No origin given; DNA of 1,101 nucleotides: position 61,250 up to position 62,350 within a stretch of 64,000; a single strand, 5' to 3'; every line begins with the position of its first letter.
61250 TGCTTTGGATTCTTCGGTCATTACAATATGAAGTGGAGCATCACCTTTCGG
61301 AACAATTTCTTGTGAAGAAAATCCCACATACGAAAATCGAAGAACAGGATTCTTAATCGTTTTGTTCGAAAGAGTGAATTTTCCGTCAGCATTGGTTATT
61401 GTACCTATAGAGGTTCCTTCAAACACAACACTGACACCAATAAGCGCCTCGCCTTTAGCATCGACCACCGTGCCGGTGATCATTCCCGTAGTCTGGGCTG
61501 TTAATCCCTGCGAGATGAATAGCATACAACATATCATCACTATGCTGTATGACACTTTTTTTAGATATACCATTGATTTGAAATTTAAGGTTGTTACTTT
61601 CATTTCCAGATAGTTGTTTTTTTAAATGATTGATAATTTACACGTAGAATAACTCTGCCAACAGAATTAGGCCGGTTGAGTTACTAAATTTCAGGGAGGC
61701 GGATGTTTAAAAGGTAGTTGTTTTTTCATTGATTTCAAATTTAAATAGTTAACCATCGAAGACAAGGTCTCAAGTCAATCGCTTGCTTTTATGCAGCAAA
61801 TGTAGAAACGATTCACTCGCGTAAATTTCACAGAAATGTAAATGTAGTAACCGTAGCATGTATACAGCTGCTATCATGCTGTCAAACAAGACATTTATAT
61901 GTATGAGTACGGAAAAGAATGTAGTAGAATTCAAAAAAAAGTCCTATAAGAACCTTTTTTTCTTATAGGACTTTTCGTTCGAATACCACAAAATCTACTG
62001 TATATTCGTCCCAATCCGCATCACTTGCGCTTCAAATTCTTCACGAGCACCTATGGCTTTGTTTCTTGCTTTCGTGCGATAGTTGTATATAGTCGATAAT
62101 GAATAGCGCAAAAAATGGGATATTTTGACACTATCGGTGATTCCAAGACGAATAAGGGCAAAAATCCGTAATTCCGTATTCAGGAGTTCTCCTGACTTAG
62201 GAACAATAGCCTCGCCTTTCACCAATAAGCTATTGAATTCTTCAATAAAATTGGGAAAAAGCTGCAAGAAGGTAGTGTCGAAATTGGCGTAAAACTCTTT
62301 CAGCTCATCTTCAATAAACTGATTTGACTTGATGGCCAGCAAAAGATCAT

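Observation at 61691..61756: Polyproline-ending leader peptide (..KHPPP*) in the susC 5' UTR: candidate translational control of a PUL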

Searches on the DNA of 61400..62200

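Call 7: search_rna_families(source=window, start=61400, end=62200, threshold=evalue, max_evalue=10)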
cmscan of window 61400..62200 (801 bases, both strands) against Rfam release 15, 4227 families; matches with E-value up to 10: 17.
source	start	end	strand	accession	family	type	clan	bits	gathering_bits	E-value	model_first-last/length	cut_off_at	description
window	61929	61985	-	RF04197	mir-9457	Gene; miRNA;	-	23.7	90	0.044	1-68/68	no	mir-9457 microRNA precursor family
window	61924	61989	-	RF03616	MIR1888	Gene; miRNA;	-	23.2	72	0.07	1-101/101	no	MIR1888 microRNA precursor family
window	61923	62007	-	RF02502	Atu_C8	Gene; sRNA;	-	19.3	50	0.51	1-122/122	no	Rhizobiales sRNA Atu_C8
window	61874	62008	-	RF03532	SQ2397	Cis-reg;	-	19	100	0.82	1-243/243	no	Cis-regulator of HTH transcription factor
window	61733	61845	+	RF01871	MALAT1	Gene; lncRNA;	-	18.7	70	9.6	1-95/95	no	Metastasis associated lung adenocarcinoma transcript 1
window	61902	61978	+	RF01470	rli38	Gene; sRNA;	-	18.6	49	7.6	1-150/150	no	Listeria sRNA rli38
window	61936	61973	-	RF02438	SpF51_sRNA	Gene; sRNA;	-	18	50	1.8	1-45/45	no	Streptococcus sRNA SpF51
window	61914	61998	+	RF02536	AEV_CRE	Cis-reg;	-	17.8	100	1.2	1-135/135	no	Avian encephalitis virus (AEV) cis-acting replication element (CRE)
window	61581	61684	-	RF04184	BTnc060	Gene; sRNA;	-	17.7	228.9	4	1-213/213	no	Bacteroides sRNA BTnc060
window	61927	61986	-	RF03743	MIR7696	Gene; miRNA;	-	17.1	83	3.5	1-88/88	no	MIR7696 microRNA precursor family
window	61928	61984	+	RF04197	mir-9457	Gene; miRNA;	-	16.8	90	3.1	1-68/68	no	mir-9457 microRNA precursor family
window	61924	61988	-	RF04164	MIR1507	Gene; miRNA;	-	15.9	73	1.8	1-107/107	no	MIR1507 microRNA precursor family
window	61920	61991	-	RF03318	mir-2208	Gene; miRNA;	-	15.9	70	3.8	1-61/61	no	mir-2208 microRNA precursor family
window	61916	61951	+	RF02925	6A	Gene; sRNA;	-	15.9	41.2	7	1-52/52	no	6A RNA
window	61929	61984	-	RF04199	MIR6027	Gene; miRNA;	-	15.4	95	2.8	1-159/159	no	MIR6027 microRNA precursor family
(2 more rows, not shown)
